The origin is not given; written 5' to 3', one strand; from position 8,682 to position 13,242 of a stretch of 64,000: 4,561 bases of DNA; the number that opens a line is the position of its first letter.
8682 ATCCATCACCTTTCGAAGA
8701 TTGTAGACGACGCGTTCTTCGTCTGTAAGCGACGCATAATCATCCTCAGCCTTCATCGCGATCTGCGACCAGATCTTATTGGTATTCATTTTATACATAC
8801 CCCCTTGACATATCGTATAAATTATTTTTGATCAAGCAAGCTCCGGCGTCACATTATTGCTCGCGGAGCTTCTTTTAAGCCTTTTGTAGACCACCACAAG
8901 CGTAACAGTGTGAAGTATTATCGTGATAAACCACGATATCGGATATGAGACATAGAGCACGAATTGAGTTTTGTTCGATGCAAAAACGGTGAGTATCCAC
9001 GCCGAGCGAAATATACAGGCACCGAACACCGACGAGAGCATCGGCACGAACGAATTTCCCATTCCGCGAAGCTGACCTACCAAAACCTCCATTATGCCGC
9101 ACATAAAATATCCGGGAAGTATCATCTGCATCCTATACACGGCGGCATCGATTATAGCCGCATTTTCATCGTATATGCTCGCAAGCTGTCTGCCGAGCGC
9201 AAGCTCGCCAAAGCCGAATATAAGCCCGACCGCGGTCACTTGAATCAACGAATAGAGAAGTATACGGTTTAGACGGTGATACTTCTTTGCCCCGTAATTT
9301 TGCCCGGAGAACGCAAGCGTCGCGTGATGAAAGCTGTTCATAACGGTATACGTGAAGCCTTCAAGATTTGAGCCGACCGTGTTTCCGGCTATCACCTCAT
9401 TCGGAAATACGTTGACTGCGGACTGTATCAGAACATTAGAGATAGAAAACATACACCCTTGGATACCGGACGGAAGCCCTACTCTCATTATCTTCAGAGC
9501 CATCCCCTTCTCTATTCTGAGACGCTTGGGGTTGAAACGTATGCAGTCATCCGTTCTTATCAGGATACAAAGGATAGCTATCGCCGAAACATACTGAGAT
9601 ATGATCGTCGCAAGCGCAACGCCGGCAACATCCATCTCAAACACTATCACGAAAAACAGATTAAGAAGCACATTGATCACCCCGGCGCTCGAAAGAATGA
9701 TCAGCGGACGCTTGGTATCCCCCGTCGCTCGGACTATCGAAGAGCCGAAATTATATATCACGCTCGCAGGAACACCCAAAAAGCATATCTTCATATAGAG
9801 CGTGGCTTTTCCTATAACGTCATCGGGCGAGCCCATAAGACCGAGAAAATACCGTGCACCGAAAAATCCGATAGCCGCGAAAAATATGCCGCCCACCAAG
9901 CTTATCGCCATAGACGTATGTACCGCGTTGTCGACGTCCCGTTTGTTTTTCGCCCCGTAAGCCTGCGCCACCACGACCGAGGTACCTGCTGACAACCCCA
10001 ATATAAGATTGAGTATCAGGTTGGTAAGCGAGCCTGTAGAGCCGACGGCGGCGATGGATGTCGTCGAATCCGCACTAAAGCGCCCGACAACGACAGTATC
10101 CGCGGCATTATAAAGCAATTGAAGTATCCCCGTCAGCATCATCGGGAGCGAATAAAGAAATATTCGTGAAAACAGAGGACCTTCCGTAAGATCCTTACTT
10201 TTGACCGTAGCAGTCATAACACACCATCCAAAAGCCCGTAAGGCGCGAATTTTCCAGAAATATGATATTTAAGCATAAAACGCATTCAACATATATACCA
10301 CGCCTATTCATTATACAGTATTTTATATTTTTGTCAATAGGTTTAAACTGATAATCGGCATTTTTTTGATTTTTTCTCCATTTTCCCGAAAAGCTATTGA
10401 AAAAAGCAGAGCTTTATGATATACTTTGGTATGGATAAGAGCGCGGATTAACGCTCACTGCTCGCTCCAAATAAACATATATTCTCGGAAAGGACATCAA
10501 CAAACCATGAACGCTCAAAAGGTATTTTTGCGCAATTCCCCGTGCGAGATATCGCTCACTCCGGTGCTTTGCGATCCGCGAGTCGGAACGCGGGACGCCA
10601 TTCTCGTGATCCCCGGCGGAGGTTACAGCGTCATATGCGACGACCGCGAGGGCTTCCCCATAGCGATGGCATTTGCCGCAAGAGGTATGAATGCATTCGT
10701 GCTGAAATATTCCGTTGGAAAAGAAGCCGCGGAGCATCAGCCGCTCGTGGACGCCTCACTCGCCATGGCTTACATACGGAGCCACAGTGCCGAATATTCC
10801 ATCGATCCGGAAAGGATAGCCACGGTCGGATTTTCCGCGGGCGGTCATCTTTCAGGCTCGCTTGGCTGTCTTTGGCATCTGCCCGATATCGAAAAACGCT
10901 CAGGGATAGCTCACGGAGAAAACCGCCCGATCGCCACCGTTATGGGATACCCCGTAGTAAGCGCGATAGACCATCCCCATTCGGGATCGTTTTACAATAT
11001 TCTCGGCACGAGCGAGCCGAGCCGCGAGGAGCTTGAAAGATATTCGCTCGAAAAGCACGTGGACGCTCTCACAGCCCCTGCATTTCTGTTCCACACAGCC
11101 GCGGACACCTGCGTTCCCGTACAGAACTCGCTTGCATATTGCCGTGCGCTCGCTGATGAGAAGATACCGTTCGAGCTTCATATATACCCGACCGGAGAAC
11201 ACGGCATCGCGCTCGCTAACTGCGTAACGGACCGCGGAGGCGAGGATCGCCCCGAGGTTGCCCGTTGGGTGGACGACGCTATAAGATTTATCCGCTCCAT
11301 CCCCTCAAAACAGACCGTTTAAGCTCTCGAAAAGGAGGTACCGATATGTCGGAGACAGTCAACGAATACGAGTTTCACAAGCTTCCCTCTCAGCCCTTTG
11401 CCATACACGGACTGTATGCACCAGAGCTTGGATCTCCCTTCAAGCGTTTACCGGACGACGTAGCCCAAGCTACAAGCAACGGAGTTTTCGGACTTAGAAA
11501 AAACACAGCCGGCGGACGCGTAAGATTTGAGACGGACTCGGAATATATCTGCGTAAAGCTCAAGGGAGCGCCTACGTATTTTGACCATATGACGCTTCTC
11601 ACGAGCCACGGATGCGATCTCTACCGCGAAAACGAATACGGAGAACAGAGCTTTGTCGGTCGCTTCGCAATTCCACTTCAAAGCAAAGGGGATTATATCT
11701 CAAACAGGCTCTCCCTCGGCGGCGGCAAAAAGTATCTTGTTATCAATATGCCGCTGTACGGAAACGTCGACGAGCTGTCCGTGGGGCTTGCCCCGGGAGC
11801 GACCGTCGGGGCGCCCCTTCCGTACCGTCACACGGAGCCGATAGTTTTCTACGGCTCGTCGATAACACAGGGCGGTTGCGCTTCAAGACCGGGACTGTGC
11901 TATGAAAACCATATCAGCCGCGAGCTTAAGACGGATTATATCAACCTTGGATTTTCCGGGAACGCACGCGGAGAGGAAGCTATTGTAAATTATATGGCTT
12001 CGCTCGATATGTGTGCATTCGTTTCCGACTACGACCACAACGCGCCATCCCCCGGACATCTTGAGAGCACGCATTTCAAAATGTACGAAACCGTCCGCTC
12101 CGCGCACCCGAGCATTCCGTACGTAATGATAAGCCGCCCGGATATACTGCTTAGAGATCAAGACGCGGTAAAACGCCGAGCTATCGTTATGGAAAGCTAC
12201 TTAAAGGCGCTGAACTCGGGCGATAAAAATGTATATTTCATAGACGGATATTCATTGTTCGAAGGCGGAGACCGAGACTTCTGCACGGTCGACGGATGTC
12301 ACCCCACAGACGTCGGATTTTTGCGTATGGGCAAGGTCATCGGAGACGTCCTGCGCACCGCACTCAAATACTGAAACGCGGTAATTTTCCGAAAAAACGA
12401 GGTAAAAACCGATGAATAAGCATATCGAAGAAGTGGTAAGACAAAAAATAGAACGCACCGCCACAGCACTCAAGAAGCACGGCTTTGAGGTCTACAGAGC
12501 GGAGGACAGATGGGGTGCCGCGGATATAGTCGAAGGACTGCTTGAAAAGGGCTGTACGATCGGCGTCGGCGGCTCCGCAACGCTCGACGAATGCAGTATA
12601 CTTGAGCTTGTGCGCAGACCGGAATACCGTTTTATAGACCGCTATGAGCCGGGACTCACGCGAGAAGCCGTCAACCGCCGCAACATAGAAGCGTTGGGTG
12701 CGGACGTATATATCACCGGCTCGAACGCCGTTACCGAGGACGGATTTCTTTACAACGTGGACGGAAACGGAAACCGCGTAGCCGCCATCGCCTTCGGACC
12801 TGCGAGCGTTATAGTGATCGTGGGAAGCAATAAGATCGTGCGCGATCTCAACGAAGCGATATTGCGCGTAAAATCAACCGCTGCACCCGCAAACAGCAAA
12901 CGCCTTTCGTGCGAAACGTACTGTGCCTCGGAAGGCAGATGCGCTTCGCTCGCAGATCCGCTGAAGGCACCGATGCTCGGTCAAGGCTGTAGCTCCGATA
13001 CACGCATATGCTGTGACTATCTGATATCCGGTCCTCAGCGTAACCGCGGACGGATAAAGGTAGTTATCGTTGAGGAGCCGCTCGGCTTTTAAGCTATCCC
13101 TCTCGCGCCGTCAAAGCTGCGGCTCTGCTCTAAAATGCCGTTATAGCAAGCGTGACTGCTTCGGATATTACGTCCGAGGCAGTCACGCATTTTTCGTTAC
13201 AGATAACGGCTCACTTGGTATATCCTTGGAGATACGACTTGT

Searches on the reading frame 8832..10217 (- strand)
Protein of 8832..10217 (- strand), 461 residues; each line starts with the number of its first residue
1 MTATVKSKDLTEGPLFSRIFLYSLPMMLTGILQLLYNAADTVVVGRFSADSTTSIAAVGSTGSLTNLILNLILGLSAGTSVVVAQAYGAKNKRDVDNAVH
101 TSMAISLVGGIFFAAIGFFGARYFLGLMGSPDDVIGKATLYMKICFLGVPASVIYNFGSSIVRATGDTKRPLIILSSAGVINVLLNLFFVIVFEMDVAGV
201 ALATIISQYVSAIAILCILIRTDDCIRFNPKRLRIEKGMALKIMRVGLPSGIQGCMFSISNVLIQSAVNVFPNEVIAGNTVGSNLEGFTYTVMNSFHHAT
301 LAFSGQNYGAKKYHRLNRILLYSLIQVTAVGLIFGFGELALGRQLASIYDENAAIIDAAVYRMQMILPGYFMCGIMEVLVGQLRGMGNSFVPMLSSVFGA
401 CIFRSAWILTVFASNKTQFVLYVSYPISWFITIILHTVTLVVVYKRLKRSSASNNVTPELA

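Call 58: search_protein_families(library=pfam, proteins=[window:8832-10217:-], max_evalue=0.001)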
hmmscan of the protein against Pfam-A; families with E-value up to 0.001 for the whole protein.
window:8832-10217:- (461 aa): 1 family
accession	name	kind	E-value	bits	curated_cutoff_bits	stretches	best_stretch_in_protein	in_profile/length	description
PF01554.23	MatE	-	1.4e-53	181.3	24.9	2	25-187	1-160/161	MatE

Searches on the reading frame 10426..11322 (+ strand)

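Call 58: search_protein_families(library=pfam, proteins=[window:10426-11322:+], max_evalue=0.001)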
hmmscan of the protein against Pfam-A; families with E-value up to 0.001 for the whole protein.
window:10426-11322:+ (298 aa): 4 families
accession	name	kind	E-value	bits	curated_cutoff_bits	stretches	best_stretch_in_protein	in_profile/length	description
PF20434.5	BD-FAE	-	2.3e-18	66.9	26.8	1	57-237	14-210/215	BD-FAE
PF00326.27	Peptidase_S9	-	1.3e-11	44.9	22.6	1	115-262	50-190/213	Prolyl oligopeptidase family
PF07859.19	Abhydrolase_3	-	7.6e-08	32.8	25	1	87-261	29-208/210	alpha/beta hydrolase fold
PF01738.24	DLH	-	0.00056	20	21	0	211-262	138-189/217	Dienelactone hydrolase family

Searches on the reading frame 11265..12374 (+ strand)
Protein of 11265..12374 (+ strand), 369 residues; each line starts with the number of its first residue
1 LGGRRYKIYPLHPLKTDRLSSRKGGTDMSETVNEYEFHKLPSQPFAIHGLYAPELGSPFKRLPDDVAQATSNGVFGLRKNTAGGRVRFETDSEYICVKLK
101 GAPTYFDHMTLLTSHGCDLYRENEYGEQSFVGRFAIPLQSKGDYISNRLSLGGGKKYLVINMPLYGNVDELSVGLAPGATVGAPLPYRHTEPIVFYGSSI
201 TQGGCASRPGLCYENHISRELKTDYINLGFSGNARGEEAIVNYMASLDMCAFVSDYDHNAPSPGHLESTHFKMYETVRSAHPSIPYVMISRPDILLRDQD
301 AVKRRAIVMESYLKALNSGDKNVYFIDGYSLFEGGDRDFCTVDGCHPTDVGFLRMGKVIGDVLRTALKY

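Call 58: search_protein_families(library=pfam, proteins=[window:11265-12374:+], max_evalue=0.001)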
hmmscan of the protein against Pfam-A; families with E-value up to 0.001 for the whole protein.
window:11265-12374:+ (369 aa): 3 families
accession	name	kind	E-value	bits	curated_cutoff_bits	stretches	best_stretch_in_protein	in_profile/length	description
PF14606.12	Lipase_GDSL_3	-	1.4e-34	120.4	27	1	191-363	2-177/178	GDSL-like Lipase/Acylhydrolase family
PF14607.12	GxDLY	-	2.3e-21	76.6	27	1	43-180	9-145/146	N-terminus of Esterase_SGNH_hydro-type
PF13472.12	Lipase_GDSL_2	-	2.1e-06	28.8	32.9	1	195-351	1-175/178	GDSL-like Lipase/Acylhydrolase family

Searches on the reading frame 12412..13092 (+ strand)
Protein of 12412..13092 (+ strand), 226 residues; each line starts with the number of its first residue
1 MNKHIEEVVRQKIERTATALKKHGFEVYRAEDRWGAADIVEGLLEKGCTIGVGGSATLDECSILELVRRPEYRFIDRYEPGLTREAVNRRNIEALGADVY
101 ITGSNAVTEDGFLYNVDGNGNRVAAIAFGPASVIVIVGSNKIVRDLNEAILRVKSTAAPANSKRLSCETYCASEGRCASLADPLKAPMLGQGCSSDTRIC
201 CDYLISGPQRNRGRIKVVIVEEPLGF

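Call 58: search_protein_families(library=pfam, proteins=[window:12412-13092:+], max_evalue=0.001)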
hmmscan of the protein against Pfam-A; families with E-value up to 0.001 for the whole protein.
window:12412-13092:+ (226 aa): 1 family
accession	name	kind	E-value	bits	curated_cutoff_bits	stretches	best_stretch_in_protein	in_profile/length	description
PF02589.21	LUD_dom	-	4.3e-45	154.2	22.6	1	13-220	1-189/189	LUD domain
